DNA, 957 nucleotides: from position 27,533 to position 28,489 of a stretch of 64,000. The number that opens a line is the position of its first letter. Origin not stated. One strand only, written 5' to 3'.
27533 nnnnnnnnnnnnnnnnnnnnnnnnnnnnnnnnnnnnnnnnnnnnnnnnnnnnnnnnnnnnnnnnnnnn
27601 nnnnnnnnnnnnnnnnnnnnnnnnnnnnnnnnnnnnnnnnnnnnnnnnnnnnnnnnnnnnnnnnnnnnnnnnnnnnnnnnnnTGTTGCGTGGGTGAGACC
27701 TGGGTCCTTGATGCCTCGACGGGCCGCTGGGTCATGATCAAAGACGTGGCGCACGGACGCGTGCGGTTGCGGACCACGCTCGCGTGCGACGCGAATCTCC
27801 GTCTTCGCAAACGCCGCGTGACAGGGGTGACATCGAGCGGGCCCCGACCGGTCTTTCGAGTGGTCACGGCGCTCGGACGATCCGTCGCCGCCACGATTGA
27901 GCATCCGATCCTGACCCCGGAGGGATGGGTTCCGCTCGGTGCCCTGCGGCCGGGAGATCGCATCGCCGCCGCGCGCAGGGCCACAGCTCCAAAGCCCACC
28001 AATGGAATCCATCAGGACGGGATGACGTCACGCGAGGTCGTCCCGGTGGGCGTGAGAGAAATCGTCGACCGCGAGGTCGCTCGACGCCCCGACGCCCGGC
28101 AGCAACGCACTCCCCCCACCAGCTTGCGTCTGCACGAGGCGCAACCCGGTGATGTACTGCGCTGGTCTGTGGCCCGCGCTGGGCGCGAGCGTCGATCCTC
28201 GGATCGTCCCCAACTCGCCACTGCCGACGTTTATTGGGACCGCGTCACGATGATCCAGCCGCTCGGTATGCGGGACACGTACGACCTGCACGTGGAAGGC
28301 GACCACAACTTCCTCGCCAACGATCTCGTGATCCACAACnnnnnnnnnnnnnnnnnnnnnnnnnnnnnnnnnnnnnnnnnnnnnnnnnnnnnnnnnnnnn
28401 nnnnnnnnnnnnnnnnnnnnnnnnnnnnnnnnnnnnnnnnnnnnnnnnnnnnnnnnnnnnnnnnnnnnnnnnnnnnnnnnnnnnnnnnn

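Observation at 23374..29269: LexA(Cheo)-box-controlled imuA-imuB-dnaE2 mutasome cassette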

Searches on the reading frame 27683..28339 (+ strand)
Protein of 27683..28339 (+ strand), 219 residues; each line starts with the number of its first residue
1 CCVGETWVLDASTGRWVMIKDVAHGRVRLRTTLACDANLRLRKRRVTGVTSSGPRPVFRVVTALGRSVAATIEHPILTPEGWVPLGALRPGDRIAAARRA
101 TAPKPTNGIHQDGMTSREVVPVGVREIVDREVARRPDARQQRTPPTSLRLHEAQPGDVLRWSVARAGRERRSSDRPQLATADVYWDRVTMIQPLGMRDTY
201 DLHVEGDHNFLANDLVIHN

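Call 39: find_homologous_proteins(query=window:27683-28339:+, max_evalue=0.00001)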
Query seq(219 aa) (219 aa): 6 proteins with E <= 0.00001 among 2781 candidates.
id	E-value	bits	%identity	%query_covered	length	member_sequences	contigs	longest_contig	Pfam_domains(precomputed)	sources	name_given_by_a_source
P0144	6.9e-19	87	42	50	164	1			PF14890.12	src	-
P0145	1.9e-16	79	71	16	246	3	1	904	PF14890.12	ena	-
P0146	2.8e-15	75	68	24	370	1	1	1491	PF14579.13,PF01336.32,PF14890.12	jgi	jgi:error-prone DNA polymerase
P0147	2.7e-13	68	55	27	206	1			PF14890.12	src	-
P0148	8.4e-13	67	61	24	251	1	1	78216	PF14579.13,PF14890.12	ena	-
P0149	2.2e-8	52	58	17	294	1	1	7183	PF03796.22,PF14890.12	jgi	jgi:replicative DNA helicase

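Call 73: search_protein_families(library=pfam, proteins=[window:27683-28339:+], max_evalue=1)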
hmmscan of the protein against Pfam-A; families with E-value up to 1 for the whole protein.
window:27683-28339:+ (219 aa): 2 families
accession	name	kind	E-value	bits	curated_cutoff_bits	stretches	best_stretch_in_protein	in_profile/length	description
PF14890.11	Intein_splicing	-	2e-15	57.3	35.8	1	37-219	29-155/155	Intein splicing domain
PF13403.11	Hint_2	-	0.15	12.9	28.4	1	75-102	8-35/147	Hint domain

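Call 78: search_protein_representatives(protein=window:27683-28339:+)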
Query: 219 residues. Proteins with E-value up to 0.001 (for the whole library): 4504; up to 1e-10: 1009; up to 1e-30: 43. The best 150 are listed.
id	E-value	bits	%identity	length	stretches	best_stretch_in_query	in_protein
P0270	5.2e-61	222.5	59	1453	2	2-101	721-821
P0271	4.3e-48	180.3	45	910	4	5-100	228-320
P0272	3.8e-45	170.7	43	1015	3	1-219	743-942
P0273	1.1e-44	169.2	45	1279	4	6-100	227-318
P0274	3.4e-44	167.6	52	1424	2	1-100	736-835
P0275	1.7e-42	162.0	43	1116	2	1-99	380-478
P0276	2.8e-41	158.0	33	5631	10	173-219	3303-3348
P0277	6.7e-41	156.8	39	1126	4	1-100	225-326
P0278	3.5e-40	154.4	34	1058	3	1-219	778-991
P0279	1.3e-39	152.6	46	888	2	1-103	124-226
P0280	1.9e-39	152.1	40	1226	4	1-100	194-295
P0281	1.2e-38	149.4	42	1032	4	25-100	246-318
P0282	1.2e-38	149.4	42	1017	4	1-98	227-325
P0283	1.9e-38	148.8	39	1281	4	13-99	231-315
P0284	1.9e-38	148.8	58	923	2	1-106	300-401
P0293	6.9e-36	140.4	56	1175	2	1-103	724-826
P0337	1.6e-26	109.8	38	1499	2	1-100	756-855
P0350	4.7e-25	105.0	38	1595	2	1-107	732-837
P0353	5.2e-25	104.9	44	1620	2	1-98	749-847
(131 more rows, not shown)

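Call 79: search_protein_families(library=ncbifam, proteins=[P0270, P0274, P0293, P0337, P0350, P0353, P0272], max_evalue=1e-30)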
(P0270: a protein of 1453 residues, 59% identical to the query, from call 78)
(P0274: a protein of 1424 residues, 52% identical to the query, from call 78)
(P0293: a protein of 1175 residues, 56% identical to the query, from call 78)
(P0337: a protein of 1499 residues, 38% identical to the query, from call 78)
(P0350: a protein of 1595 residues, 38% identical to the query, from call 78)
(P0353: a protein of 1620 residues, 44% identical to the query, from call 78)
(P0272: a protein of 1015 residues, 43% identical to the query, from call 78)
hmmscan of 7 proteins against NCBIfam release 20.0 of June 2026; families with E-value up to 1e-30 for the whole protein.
P0270 (1453 aa): 11 families
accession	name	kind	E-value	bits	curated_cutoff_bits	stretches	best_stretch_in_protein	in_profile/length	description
NF004225.0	PRK05672.1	subfamily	0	1290.1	939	2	2-721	5-739/1047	error-prone DNA polymerase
NF004226.0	PRK05673.1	equivalog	2.7e-190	634.9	1002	1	1-718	4-749/1146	DNA polymerase III subunit alpha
TIGR00594.1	polc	superfamily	9.4e-171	570.2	434.35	1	3-719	1-748/1022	DNA polymerase III subunit alpha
NF005298.0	PRK06826.1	equivalog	6e-161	537.5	1260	1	1-724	3-754/1151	DNA polymerase III subunit alpha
NF005377.0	PRK06920.1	equivalog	5.4e-132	441.7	1806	1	1-719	1-727/1108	DNA polymerase III subunit alpha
NF005617.0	PRK07374.1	equivalog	1.7e-119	400.5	1653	1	1-719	1-760/1170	DNA polymerase III subunit alpha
NF004550.0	PRK05898.1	equivalog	3.8e-101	339.8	1182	1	181-719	138-675/971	DNA polymerase III subunit alpha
NF005582.0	PRK07279.1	equivalog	4e-101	339.6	1279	1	5-719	4-681/1033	DNA polymerase III subunit alpha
NF005516.0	PRK07135.1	equivalog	2.3e-98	330.6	1084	1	296-718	252-678/974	DNA polymerase III DnaE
NF007079.0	PRK09532.1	equivalog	5.7e-98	329.2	1525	1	1-800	1-852/876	DNA polymerase III subunit alpha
NF005852.0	PRK07773.1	equivalog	3.4e-59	201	780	1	721-1147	398-828/886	replicative DNA helicase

P0274 (1424 aa): 11 families
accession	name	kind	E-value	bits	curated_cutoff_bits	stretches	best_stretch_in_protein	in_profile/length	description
NF004225.0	PRK05672.1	subfamily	0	1211.5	939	2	2-736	4-739/1047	error-prone DNA polymerase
NF004226.0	PRK05673.1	equivalog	2.2e-190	635.2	1002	1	3-733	5-749/1146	DNA polymerase III subunit alpha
TIGR00594.1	polc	superfamily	2.4e-166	555.6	434.35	1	4-733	1-747/1022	DNA polymerase III subunit alpha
NF005298.0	PRK06826.1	equivalog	4.9e-162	541.1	1260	1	2-735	3-750/1151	DNA polymerase III subunit alpha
NF005377.0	PRK06920.1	equivalog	2.3e-123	413.1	1806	1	3-734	2-727/1108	DNA polymerase III subunit alpha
NF005617.0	PRK07374.1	equivalog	1.6e-119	400.5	1653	1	3-734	2-760/1170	DNA polymerase III subunit alpha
NF007079.0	PRK09532.1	equivalog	1.5e-103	347.6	1525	1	3-816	2-853/876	DNA polymerase III subunit alpha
NF005582.0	PRK07279.1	equivalog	1.5e-93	314.5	1279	1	205-734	167-681/1033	DNA polymerase III subunit alpha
NF005516.0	PRK07135.1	equivalog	1.5e-88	298.1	1084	1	306-733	252-678/974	DNA polymerase III DnaE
NF004550.0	PRK05898.1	equivalog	2.1e-78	264.5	1182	1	259-733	205-674/971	DNA polymerase III subunit alpha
NF005852.0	PRK07773.1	equivalog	1.2e-61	209.1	780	1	861-1100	586-827/886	replicative DNA helicase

P0293 (1175 aa): 11 families
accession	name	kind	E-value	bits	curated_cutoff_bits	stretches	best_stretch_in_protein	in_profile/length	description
NF004225.0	PRK05672.1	subfamily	0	1455.8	939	2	2-724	6-739/1047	error-prone DNA polymerase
NF004226.0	PRK05673.1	equivalog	5.5e-167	557.7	1002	1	2-721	6-749/1146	DNA polymerase III subunit alpha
NF005298.0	PRK06826.1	equivalog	4.5e-156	521.4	1260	1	2-724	5-751/1151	DNA polymerase III subunit alpha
TIGR00594.1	polc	superfamily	1e-151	507.2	434.35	1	2-721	1-747/1022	DNA polymerase III subunit alpha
NF005377.0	PRK06920.1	equivalog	9.3e-121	404.5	1806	1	2-722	3-727/1108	DNA polymerase III subunit alpha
NF005617.0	PRK07374.1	equivalog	5.7e-112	375.6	1653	1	2-722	3-760/1170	DNA polymerase III subunit alpha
NF004550.0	PRK05898.1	equivalog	1.6e-100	337.7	1182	1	292-721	253-674/971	DNA polymerase III subunit alpha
NF005516.0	PRK07135.1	equivalog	1e-97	328.4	1084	1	237-721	196-678/974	DNA polymerase III DnaE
NF007079.0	PRK09532.1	equivalog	3.3e-92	310.1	1525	1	238-805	268-854/876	DNA polymerase III subunit alpha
NF005582.0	PRK07279.1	equivalog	1.6e-91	307.8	1279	1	1-722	1-681/1033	DNA polymerase III subunit alpha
NF005852.0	PRK07773.1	equivalog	1.1e-35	123.2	780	0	724-826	398-499/886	replicative DNA helicase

P0337 (1499 aa): 14 families
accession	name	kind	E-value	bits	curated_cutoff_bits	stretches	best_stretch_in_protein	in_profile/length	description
NF005298.0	PRK06826.1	equivalog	0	1363.1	1260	2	4-756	3-751/1151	DNA polymerase III subunit alpha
NF004226.0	PRK05673.1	equivalog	0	1309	1002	2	2-756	2-752/1146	DNA polymerase III subunit alpha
TIGR00594.1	polc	superfamily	0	1274.3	434.35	2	6-793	1-783/1022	DNA polymerase III subunit alpha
NF005617.0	PRK07374.1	equivalog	0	1031.2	1653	2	5-757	2-763/1170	DNA polymerase III subunit alpha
NF005377.0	PRK06920.1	equivalog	0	1027.4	1806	2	5-757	2-730/1108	DNA polymerase III subunit alpha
NF007079.0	PRK09532.1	equivalog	3.1e-224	746.9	1525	1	6-835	3-852/876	DNA polymerase III subunit alpha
NF004225.0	PRK05672.1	subfamily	5.5e-209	696.8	939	2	3-754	3-737/1047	error-prone DNA polymerase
NF005516.0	PRK07135.1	equivalog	2e-201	671.7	1084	2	256-756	186-681/974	DNA polymerase III DnaE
NF005582.0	PRK07279.1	equivalog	2.2e-195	651.7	1279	2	199-756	145-683/1033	DNA polymerase III subunit alpha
NF004550.0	PRK05898.1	equivalog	4.9e-191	637.4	1182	1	201-755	134-676/971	DNA polymerase III subunit alpha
NF005616.0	PRK07373.1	equivalog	9.9e-85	284.7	646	1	1165-1498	11-360/449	DNA polymerase III subunit alpha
NF005852.0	PRK07773.1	equivalog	6.5e-75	253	780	1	756-1190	398-827/886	replicative DNA helicase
NF001688.0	PRK00448.1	equivalog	3.1e-62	210.6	873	1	88-382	614-914/1445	PolC-type DNA polymerase III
TIGR01405.1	polC_Gram_pos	equivalog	6e-55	186.5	1043.45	0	89-381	381-678/1211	DNA polymerase III subunit alpha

P0350 (1595 aa): 14 families
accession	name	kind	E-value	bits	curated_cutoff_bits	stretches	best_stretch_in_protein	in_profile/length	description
NF004226.0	PRK05673.1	equivalog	0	1236.5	1002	2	1-732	17-752/1146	DNA polymerase III subunit alpha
NF005298.0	PRK06826.1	equivalog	0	1185.3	1260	2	1-740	16-759/1151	DNA polymerase III subunit alpha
TIGR00594.1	polc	superfamily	0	1151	434.35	2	1-733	12-751/1022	DNA polymerase III subunit alpha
NF005617.0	PRK07374.1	equivalog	7.6e-282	938.2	1653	2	1-733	14-763/1170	DNA polymerase III subunit alpha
NF005377.0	PRK06920.1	equivalog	1.5e-247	824.4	1806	2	2-733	15-730/1108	DNA polymerase III subunit alpha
NF004225.0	PRK05672.1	subfamily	9.7e-185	616.5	939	2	2-730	18-737/1047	error-prone DNA polymerase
NF007079.0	PRK09532.1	equivalog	8.5e-184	613.2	1525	1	1-810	14-852/876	DNA polymerase III subunit alpha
NF005516.0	PRK07135.1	equivalog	2.5e-169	565.5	1084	1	253-732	200-681/974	DNA polymerase III DnaE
NF005582.0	PRK07279.1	equivalog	7.7e-169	563.8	1279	1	185-732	147-683/1033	DNA polymerase III subunit alpha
NF004550.0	PRK05898.1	equivalog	3.3e-150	502.2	1182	1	188-731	137-676/971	DNA polymerase III subunit alpha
NF005616.0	PRK07373.1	equivalog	3e-82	276.5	646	1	1137-1491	4-363/449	DNA polymerase III subunit alpha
NF005852.0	PRK07773.1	equivalog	6.6e-75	253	780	1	732-1170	398-828/886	replicative DNA helicase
NF001688.0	PRK00448.1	equivalog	1.9e-59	201.4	873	1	69-365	609-914/1445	PolC-type DNA polymerase III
TIGR01405.1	polC_Gram_pos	equivalog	2.1e-51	174.8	1043.45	0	69-365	375-679/1211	DNA polymerase III subunit alpha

P0353 (1620 aa): 14 families
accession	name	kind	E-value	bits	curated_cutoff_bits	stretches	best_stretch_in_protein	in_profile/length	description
NF005298.0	PRK06826.1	equivalog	0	1332.2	1260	2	1-749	3-751/1151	DNA polymerase III subunit alpha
NF004226.0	PRK05673.1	equivalog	0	1257.8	1002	2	1-748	4-751/1146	DNA polymerase III subunit alpha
TIGR00594.1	polc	superfamily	0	1205.4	434.35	2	3-748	1-749/1022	DNA polymerase III subunit alpha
NF005617.0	PRK07374.1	equivalog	0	1019.8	1653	2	1-749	1-762/1170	DNA polymerase III subunit alpha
NF005377.0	PRK06920.1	equivalog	5.6e-286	951.6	1806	2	1-748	1-728/1108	DNA polymerase III subunit alpha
NF007079.0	PRK09532.1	equivalog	5.3e-216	719.7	1525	1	1-830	1-853/876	DNA polymerase III subunit alpha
NF004225.0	PRK05672.1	subfamily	1.7e-209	698.5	939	2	2-747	5-737/1047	error-prone DNA polymerase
NF005516.0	PRK07135.1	equivalog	3.9e-199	664.1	1084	2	252-749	186-681/974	DNA polymerase III DnaE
NF005582.0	PRK07279.1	equivalog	7.1e-189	630.1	1279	2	194-748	144-682/1033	DNA polymerase III subunit alpha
NF004550.0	PRK05898.1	equivalog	1.3e-176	589.6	1182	1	197-748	134-676/971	DNA polymerase III subunit alpha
NF005616.0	PRK07373.1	equivalog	6.5e-80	268.8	646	1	1022-1363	4-358/449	DNA polymerase III subunit alpha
NF001688.0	PRK00448.1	equivalog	9.7e-60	202.3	873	1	76-379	605-914/1445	PolC-type DNA polymerase III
TIGR01405.1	polC_Gram_pos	equivalog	2.7e-53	181.1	1043.45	0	79-379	374-679/1211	DNA polymerase III subunit alpha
NF005852.0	PRK07773.1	equivalog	9.3e-51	173.1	780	0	749-870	398-517/886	replicative DNA helicase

P0272 (1015 aa): 15 families
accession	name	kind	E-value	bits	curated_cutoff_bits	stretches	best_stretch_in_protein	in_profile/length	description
NF005852.0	PRK07773.1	equivalog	9.5e-250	831.5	780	3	578-843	231-498/886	replicative DNA helicase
TIGR00665.1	DnaB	equivalog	2.4e-157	524.2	385.25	1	48-1006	2-434/435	replicative DNA helicase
NF004384.0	PRK05748.1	equivalog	5.3e-157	523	525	2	45-255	7-217/452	replicative DNA helicase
NF004109.0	PRK05595.1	equivalog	7.8e-139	463.1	737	2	48-255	8-215/444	replicative DNA helicase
NF006443.0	PRK08760.1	equivalog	2.2e-121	405.5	741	2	46-255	31-243/476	replicative DNA helicase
NF005424.0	PRK07004.1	equivalog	7e-119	397.4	834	2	46-255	13-227/460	replicative DNA helicase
NF006606.0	PRK09165.1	equivalog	2.6e-115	385.9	540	2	588-744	255-413/497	replicative DNA helicase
NF005369.0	PRK06904.1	equivalog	2.7e-110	369.3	809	2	47-255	24-237/474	replicative DNA helicase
NF040583.1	dnaB_SPI-7_type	exception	3.7e-110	369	655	2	50-255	3-208/434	SPI-7-type island replicative DNA helicase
NF006458.0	PRK08840.1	equivalog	4.8e-110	368.4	884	2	46-255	18-231/464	replicative DNA helicase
NF005945.0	PRK08006.1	equivalog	1.3e-109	367.2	898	2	46-256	25-239/471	replicative DNA helicase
TIGR03600.1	phage_DnaB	exception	2.3e-108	362.9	498.65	2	51-255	1-208/421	phage replicative helicase, DnaB family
NF006306.0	PRK08506.1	equivalog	3.4e-94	316.1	596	2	577-744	205-372/472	replicative DNA helicase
NF004967.0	PRK06321.1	equivalog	2.6e-92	310.2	751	2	574-744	236-409/472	replicative DNA helicase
NF005240.0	PRK06749.1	subfamily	5.7e-81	272.5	686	1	575-744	197-370/428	replicative DNA helicase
